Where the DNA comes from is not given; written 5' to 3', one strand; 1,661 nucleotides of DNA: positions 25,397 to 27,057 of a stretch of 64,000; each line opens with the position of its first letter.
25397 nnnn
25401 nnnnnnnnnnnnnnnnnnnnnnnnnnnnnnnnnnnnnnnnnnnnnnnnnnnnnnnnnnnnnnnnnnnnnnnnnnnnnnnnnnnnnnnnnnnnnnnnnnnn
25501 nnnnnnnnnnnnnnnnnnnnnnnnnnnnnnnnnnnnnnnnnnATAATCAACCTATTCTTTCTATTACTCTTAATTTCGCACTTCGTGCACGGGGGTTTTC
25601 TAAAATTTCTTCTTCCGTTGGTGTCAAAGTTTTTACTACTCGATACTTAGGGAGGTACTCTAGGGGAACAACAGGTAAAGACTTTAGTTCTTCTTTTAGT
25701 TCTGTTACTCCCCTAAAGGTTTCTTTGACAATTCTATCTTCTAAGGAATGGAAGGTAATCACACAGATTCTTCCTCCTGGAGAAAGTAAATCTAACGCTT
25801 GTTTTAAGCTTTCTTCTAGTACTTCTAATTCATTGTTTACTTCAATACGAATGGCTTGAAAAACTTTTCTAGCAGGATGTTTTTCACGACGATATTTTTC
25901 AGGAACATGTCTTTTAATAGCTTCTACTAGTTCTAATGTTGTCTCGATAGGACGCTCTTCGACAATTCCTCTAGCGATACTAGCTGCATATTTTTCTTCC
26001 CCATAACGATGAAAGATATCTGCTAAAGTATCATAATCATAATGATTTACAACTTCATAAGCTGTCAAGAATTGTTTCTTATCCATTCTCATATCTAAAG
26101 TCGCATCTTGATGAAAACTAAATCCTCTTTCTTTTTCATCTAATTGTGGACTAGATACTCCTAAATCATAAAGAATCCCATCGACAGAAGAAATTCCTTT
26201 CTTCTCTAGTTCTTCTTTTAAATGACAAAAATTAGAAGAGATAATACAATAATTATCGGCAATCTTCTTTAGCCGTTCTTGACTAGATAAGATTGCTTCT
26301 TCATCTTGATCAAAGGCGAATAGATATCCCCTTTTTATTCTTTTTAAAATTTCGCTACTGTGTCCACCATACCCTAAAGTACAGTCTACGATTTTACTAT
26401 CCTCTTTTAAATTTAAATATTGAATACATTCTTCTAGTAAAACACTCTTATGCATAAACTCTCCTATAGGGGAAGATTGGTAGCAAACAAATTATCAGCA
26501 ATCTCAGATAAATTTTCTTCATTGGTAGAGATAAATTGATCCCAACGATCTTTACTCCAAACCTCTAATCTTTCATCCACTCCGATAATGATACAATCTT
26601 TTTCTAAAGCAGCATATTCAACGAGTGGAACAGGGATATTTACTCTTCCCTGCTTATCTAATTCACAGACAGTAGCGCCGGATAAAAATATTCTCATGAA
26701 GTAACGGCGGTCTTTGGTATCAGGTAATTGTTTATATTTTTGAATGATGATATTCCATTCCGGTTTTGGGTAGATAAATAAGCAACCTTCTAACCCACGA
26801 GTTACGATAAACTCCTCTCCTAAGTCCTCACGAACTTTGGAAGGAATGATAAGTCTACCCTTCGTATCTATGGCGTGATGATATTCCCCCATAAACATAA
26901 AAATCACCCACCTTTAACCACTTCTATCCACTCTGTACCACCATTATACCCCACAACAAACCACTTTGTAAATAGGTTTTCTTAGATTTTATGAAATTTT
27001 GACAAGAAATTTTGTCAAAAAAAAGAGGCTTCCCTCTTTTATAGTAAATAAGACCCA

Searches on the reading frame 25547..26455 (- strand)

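Call 3: search_protein_families(library=pfam, proteins=[window:25547-26455:-], max_evalue=0.01)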
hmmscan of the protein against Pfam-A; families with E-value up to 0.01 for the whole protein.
window:25547-26455:- (302 aa): 5 families
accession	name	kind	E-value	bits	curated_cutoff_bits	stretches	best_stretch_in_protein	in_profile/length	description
PF01795.25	Methyltransf_5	-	6.3e-116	387.6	27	1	2-301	4-309/309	MraW methylase family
PF05175.20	MTS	-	1.3e-05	25.4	23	0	12-71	25-85/170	Methyltransferase small domain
PF01728.25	FtsJ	-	0.0004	20.8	24.1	0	7-138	9-131/181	FtsJ-like methyltransferase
PF06962.18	rRNA_methylase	-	0.00065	20.1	22.7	0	46-99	2-53/137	Putative rRNA methylase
PF13847.12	Methyltransf_31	-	0.0037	17.4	27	0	17-92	2-76/145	Methyltransferase domain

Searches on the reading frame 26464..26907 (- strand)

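Call 3: search_protein_families(library=pfam, proteins=[window:26464-26907:-], max_evalue=0.01)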
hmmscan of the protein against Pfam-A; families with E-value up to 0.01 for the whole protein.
window:26464-26907:- (147 aa): 1 family
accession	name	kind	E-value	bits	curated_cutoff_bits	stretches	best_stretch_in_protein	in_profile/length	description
PF02381.23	MraZ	-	1.6e-44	150.1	23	2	74-141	1-69/72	MraZ protein, putative antitoxin-like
